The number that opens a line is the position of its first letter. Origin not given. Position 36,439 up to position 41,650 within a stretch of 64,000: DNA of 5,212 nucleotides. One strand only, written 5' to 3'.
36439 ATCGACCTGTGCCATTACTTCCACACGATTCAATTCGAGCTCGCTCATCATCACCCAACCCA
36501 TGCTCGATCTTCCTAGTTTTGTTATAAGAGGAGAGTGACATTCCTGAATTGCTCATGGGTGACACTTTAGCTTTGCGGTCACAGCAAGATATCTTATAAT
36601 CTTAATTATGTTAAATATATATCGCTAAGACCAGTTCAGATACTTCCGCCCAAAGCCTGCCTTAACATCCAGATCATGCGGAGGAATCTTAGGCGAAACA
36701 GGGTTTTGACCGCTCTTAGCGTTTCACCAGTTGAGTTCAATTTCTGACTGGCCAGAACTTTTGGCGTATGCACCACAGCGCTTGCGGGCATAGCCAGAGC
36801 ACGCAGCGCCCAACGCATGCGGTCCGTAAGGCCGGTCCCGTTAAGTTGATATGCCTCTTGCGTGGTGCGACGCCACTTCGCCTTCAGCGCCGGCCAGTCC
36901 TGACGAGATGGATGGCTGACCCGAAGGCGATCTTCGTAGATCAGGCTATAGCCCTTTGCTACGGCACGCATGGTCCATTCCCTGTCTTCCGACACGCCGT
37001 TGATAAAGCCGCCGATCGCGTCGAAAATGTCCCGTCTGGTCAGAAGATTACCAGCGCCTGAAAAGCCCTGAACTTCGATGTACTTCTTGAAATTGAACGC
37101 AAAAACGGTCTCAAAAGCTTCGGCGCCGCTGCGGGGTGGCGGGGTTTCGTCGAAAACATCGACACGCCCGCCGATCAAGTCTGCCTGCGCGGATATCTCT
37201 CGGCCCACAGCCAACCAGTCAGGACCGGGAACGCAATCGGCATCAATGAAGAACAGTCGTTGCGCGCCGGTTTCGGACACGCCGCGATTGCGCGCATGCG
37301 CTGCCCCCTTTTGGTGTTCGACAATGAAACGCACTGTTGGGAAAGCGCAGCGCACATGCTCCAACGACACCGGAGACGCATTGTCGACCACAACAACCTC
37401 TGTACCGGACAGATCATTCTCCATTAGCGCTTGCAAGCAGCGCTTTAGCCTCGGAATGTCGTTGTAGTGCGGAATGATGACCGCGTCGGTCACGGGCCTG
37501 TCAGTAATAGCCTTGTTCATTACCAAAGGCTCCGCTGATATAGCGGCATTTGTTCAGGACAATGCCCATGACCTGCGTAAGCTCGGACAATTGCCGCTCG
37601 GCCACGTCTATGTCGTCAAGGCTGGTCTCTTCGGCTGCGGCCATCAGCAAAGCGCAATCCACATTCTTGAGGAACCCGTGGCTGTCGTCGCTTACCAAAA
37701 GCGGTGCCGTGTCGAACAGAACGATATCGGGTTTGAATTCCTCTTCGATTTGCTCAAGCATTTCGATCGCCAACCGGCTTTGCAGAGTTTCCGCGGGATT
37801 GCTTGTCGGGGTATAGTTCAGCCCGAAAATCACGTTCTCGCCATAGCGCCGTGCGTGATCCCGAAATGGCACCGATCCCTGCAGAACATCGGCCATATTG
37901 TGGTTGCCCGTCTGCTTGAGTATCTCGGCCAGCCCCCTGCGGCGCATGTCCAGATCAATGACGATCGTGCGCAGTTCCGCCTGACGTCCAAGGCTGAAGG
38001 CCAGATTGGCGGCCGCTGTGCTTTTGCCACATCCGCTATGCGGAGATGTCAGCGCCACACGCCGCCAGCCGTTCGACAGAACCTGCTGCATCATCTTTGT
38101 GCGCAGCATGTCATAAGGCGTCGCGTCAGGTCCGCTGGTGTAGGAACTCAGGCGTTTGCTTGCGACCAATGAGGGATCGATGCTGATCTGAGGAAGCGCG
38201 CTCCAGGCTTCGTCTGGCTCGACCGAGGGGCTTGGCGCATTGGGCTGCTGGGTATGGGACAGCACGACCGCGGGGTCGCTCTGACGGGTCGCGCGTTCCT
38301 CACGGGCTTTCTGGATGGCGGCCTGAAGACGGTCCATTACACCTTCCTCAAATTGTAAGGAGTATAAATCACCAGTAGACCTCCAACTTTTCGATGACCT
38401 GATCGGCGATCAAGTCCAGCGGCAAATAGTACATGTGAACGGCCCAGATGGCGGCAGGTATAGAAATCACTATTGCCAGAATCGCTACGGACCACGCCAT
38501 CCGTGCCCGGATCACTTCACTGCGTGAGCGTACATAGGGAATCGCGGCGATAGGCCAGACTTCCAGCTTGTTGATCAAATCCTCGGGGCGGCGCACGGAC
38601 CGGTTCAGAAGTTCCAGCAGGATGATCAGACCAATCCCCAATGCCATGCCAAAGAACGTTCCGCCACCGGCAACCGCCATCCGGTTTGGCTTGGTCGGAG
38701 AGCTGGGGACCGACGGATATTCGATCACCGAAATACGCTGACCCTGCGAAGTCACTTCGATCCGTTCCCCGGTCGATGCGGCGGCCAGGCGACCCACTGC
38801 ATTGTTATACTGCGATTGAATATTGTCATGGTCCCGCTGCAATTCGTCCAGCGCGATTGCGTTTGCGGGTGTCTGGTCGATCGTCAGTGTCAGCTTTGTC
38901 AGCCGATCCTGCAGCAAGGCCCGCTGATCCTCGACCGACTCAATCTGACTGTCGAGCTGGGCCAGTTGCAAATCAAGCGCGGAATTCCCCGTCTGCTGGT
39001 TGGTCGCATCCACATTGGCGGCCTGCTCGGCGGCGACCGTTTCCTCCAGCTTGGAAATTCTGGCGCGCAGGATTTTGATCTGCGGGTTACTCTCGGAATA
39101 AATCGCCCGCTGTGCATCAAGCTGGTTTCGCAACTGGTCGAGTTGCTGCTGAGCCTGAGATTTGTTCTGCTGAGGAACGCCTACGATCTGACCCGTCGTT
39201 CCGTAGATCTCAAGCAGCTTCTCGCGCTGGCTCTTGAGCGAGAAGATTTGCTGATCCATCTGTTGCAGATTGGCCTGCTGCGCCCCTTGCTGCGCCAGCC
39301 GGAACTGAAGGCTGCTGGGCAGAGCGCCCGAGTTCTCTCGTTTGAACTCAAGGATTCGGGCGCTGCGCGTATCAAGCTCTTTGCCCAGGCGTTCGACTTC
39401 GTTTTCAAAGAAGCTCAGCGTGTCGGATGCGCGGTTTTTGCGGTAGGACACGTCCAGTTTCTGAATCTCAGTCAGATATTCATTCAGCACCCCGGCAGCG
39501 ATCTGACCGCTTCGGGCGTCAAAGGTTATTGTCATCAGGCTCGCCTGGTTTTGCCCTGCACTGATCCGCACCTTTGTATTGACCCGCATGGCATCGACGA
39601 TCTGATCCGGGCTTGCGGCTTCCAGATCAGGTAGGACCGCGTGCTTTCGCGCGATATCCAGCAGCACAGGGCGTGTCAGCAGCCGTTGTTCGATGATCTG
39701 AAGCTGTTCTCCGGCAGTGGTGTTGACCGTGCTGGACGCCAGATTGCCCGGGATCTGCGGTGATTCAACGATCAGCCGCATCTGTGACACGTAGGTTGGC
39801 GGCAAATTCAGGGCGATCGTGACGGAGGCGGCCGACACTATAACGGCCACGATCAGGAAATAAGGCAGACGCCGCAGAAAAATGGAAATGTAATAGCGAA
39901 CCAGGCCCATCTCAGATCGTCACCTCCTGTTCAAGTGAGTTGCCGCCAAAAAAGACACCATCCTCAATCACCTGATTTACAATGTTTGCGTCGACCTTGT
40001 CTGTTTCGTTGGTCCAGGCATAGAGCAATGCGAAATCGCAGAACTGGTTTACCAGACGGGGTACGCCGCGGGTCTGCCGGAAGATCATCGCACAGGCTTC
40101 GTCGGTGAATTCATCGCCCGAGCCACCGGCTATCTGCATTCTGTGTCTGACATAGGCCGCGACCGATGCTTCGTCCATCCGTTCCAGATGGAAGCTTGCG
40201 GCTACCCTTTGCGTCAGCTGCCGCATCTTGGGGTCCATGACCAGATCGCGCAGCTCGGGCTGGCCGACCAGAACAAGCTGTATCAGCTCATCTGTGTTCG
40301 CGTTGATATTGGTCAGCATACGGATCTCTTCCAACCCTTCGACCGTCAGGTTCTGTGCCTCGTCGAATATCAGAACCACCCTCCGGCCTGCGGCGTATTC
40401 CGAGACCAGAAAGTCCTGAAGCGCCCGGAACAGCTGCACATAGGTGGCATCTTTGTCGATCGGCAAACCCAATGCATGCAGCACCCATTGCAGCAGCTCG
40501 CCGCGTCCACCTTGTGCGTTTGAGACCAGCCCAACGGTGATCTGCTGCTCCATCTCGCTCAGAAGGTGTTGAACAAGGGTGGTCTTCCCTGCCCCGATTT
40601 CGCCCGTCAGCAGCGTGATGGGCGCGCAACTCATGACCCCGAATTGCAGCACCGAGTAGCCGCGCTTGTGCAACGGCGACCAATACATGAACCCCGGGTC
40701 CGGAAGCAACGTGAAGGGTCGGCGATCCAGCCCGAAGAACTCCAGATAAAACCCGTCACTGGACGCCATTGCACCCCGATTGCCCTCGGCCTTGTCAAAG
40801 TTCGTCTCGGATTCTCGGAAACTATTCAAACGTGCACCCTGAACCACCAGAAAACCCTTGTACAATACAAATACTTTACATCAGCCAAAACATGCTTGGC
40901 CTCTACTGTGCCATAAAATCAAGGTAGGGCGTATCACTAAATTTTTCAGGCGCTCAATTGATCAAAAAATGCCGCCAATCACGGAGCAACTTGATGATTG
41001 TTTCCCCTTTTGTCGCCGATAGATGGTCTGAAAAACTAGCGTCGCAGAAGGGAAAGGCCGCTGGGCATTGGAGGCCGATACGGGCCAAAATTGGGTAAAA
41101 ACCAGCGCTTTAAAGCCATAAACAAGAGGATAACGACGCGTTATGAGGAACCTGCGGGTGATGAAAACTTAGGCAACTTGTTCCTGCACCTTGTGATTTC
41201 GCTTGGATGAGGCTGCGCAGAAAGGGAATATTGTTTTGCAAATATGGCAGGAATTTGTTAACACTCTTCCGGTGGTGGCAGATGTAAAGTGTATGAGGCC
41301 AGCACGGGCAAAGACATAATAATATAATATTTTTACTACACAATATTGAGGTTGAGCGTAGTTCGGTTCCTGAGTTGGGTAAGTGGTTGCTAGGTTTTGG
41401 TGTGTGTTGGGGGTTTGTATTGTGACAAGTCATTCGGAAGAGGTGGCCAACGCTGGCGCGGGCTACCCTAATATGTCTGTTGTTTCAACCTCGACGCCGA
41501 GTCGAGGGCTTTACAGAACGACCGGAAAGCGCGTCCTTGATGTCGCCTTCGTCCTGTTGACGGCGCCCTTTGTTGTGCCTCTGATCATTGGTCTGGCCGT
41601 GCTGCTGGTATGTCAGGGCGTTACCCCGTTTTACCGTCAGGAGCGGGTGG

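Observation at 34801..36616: IS1202-type element with cargo inserted exactly 5 bp from the XerC arm of a dif-like site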

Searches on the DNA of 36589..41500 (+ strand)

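Call 64: search_dna_similar(query=window:36589-41500:+, collection=plasmids, mode=near, max_rows=10)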
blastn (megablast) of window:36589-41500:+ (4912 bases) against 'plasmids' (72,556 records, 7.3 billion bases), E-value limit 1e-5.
No match.
